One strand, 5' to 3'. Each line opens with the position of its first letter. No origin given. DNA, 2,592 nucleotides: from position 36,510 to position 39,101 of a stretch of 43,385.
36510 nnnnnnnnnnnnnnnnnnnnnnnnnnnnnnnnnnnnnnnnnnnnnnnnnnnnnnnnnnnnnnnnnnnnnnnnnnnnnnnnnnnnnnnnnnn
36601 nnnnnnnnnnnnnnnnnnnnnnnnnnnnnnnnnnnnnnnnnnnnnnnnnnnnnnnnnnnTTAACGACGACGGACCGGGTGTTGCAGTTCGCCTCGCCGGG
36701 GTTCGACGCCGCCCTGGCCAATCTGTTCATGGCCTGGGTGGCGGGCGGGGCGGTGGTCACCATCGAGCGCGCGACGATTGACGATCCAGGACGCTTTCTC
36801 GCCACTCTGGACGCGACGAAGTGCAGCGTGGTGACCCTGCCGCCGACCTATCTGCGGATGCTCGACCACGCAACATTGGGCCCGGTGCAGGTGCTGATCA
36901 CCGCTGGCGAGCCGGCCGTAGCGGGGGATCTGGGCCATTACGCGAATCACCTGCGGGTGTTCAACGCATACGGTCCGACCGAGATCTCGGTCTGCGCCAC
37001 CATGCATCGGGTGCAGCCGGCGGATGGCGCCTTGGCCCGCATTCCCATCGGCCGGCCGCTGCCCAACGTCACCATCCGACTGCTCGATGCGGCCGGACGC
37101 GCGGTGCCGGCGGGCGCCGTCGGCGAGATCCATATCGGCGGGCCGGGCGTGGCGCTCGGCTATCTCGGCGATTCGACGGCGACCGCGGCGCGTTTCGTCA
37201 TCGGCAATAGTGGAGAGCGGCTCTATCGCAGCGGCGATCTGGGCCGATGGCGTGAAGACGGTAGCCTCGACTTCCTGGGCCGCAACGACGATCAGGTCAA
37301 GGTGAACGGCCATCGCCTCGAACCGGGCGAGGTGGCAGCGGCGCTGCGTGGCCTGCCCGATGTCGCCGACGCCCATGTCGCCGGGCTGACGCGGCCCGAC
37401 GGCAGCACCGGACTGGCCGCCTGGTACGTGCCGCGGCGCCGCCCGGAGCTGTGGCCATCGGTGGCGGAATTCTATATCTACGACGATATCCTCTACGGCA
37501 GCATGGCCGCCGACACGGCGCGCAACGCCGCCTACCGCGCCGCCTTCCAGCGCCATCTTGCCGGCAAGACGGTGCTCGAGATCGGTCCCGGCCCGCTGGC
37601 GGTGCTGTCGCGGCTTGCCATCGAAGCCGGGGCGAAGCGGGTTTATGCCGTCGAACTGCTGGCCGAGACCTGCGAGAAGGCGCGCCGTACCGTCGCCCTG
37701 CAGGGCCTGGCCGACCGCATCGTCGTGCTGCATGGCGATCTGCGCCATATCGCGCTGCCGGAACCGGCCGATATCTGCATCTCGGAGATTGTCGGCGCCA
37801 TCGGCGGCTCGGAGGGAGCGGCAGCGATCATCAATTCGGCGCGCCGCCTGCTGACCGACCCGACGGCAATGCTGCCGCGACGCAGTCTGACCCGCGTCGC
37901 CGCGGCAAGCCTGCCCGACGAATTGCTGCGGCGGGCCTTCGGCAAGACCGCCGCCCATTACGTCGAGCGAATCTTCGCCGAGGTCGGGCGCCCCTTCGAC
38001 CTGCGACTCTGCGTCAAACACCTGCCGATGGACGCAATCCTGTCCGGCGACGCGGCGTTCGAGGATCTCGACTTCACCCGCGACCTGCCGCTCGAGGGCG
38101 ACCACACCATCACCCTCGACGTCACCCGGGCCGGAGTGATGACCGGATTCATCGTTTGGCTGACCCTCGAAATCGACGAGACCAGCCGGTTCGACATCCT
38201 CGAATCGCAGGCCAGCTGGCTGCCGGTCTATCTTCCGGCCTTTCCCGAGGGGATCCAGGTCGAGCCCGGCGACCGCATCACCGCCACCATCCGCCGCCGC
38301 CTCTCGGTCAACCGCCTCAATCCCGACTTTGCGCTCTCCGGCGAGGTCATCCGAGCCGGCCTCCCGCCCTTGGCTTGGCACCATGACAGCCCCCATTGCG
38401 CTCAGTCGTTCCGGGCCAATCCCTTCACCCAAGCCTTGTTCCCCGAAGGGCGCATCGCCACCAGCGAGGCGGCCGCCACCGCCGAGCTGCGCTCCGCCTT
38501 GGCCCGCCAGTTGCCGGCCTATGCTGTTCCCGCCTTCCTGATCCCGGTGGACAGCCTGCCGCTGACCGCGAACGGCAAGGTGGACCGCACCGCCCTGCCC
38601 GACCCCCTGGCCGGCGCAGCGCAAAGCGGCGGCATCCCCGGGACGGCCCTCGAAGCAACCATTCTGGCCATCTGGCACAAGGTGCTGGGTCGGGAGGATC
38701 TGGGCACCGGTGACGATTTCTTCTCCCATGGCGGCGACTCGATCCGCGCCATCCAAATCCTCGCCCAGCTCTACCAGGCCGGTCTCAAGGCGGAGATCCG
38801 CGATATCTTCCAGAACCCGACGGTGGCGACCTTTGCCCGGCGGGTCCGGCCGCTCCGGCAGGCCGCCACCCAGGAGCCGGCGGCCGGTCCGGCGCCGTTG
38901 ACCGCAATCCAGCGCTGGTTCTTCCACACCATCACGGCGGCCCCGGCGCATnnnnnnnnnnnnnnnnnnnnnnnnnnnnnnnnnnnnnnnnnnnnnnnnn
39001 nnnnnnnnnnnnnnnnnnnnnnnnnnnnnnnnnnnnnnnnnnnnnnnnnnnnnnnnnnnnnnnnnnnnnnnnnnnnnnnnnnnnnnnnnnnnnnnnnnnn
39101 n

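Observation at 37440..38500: PRMT-fold methyltransferase with a double-E loop embedded in an NRPS adenylation domain.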

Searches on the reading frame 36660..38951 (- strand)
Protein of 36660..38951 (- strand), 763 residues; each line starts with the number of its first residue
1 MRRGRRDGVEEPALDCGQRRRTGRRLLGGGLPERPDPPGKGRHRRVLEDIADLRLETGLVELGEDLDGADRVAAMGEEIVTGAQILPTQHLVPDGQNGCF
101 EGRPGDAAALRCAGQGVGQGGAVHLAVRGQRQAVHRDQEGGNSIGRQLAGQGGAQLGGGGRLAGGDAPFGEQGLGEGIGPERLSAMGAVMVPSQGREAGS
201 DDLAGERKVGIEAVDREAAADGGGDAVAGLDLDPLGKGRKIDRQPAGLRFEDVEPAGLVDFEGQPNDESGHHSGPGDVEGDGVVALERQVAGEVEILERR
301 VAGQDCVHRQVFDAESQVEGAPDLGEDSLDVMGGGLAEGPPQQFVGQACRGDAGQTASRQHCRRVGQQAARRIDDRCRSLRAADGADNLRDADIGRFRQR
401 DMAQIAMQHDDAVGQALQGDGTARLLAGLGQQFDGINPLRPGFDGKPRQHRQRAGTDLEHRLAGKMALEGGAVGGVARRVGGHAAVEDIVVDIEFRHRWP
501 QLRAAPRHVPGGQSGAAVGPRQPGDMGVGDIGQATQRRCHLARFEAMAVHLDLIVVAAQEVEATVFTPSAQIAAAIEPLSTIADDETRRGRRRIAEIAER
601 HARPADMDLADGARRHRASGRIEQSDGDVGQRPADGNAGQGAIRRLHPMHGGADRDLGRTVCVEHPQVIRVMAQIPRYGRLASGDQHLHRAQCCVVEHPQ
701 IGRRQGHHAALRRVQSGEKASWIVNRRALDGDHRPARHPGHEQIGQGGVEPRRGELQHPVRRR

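Call 63: search_protein_families(library=pfam, proteins=[window:36660-38951:-], max_evalue=0.01)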
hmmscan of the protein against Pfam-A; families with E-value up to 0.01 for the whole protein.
window:36660-38951:- (763 aa): 0 families

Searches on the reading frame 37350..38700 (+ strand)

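Call 5: search_protein_families(library=pfam, proteins=[window:37350-38700:+], max_evalue=10)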
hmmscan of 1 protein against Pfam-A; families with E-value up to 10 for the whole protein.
window:37350-38700:+ (450 aa): 7 families
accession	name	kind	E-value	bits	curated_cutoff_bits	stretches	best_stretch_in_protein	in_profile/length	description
PF13193.12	AMP-binding_C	-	4.4e-07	31.2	24.5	1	376-410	42-76/76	AMP-binding enzyme C-terminal domain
PF13649.12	Methyltransf_25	-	1.1e-05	26.5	27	1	75-168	1-93/97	Methyltransferase domain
PF05185.22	PRMT5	-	7.1e-05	23.2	22.9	1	79-171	73-166/171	PRMT5 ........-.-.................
PF00398.26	RrnaAD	-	0.0084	15.7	24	1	73-138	32-92/263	Ribosomal RNA adenine dimethylase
PF02475.24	TRM5-TYW2_MTfase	-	0.0086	16.5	28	1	88-148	53-113/164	TRM5/TYW2 methyltransferase domain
PF06325.19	PrmA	-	0.037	14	22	1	69-148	159-235/296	Ribosomal protein L11 methyltransferase (PrmA)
PF12847.13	Methyltransf_18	-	0.16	12.4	27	1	88-153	31-93/151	Methyltransferase domain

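Call 6: search_solved_structures(query=window:37410-38580:+, max_evalue=10, show_alignments=3)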
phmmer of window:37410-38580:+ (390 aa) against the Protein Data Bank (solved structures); distinct sequences matched with E-value up to 10: 94 (the best 60 are shown).
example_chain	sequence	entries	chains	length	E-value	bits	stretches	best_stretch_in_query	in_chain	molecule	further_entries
7p2r_A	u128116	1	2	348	8e-17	64.9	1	21-178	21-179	Protein arginine N-methyltransferase 6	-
6sqk_A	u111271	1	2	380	9.1e-17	64.7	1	21-178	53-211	Protein arginine N-methyltransferase 6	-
4c03_A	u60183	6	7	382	9.2e-17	64.7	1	21-178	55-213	PROTEIN ARGININE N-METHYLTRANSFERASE 6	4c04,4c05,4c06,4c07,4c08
6sq3_A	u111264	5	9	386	9.4e-17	64.7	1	21-178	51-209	Protein arginine N-methyltransferase 6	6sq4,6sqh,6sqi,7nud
7nue_A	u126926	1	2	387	9.5e-17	64.7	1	21-178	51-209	Protein arginine N-methyltransferase 6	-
5fqn_A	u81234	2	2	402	1e-16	64.5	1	21-178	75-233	PROTEIN ARGININE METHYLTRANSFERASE 6 | PROTEIN ARGININE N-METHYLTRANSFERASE 6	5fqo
5lv4_A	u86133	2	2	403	1e-16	64.5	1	21-178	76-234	Protein arginine N-methyltransferase 6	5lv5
4y2h_A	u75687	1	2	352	1.6e-16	63.9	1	21-177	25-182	Protein arginine N-methyltransferase 6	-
4y30_A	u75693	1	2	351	1.6e-16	63.9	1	21-177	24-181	Protein arginine N-methyltransferase 6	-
4hc4_A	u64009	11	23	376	4.9e-16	62.3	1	21-173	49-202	Protein arginine N-methyltransferase 6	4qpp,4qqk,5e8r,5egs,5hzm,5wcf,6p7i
3r0q_C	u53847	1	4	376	1.1e-12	51.2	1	27-157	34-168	Probable protein arginine N-methyltransferase 4.2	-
7rbq_A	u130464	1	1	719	1.4e-12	51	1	32-151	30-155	Protein arginine N-methyltransferase 9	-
6pdm_A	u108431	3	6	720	1.4e-12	50.9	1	32-151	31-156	Protein arginine N-methyltransferase 9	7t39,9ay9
5dwq_A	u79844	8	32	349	2.8e-12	49.9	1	22-157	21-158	Histone-arginine methyltransferase CARM1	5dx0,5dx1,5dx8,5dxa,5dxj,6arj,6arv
2y1w_A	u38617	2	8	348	3.1e-12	49.8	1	23-157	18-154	HISTONE-ARGININE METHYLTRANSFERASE CARM1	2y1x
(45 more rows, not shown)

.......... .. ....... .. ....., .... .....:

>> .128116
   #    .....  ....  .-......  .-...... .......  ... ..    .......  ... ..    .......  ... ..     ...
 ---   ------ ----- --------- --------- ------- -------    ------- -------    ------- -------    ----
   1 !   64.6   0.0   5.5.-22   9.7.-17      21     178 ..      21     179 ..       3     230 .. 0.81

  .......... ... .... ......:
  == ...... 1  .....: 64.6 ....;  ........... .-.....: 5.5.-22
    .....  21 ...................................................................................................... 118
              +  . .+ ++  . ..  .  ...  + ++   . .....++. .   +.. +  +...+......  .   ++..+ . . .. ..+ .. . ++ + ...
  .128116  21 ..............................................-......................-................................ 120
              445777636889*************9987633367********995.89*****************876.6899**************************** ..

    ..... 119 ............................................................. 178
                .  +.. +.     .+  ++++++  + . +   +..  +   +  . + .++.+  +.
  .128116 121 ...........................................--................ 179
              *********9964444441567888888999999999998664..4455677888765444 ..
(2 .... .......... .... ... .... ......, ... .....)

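Call 7: search_protein_families(library=ncbifam, proteins=[window:37410-38580:+], max_evalue=1)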
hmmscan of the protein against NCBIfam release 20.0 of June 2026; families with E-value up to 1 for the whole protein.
window:37410-38580:+ (390 aa): 24 families
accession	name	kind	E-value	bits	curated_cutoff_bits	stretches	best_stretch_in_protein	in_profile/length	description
NF050150.1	RiPP_MTase_ApyS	equivalog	3.7e-08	32.9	400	1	38-158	128-250/323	RiPP biosynthesis methyltransferase ApyS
NF041803.1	NRPS_SolG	exception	1.4e-05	22.8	2200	1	353-390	1027-1064/1163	solanimycin non-ribosomal peptide synthetase SolG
NF004282.0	PRK05691.1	subfamily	0.00012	18.2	4090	1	353-390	1579-1616/4334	non-ribosomal peptide synthase/polyketide synthase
NF043040.1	corrin_prot_MT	hypoth_equivalog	0.00034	20.1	180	1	41-115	30-103/216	corrinoid protein-associated methyltransferase CpaM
TIGR00755.1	ksgA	equivalog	0.00094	18.6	171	1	50-125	28-100/256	16S rRNA (adenine(1518)-N(6)/adenine(1519)-N(6))-dimethyltransferase RsmA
TIGR03443.1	alpha_am_amid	equivalog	0.0011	16.4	1030.1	1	358-390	784-816/1390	L-aminoadipate-semialdehyde dehydrogenase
NF000499.2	Erm23S_rRNA_broad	equivalog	0.0014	18.1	212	1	50-120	22-87/244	23S ribosomal RNA methyltransferase Erm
TIGR03098.1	ligase_PEP_1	hypoth_equivalog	0.0018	16.8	592.35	1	352-390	470-508/517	acyl-CoA ligase (AMP-forming), exosortase A system-associated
NF001556.0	PRK00377.1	equivalog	0.0022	17.8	238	1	48-147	37-134/198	cobalt-precorrin-6Y C(15)-methyltransferase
NF011486.0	PRK14896.1-1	equivalog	0.0024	17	450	1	53-131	51-126/284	16S ribosomal RNA methyltransferase A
NF047350.1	aureusi_NRPS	equivalog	0.0032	14.3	2500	1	353-390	848-885/2373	aureusimine non-ribosomal peptide synthetase AusA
NF003417.0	PRK04813.1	subfamily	0.0055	15.3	476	1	348-390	451-493/505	D-alanine--poly(phosphoribitol) ligase subunit DltA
TIGR01734.1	D-ala-DACP-lig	equivalog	0.0095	14.5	559.85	1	349-390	451-492/504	D-alanine--poly(phosphoribitol) ligase subunit DltA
NF001453.0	PRK00312.1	equivalog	0.015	14.9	188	1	52-110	81-136/217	protein-L-isoaspartate(D-aspartate) O-methyltransferase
NF038078.1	NRPS_MxcG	equivalog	0.03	11.5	2300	1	349-390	909-950/1442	myxochelin non-ribosomal peptide synthetase MxcG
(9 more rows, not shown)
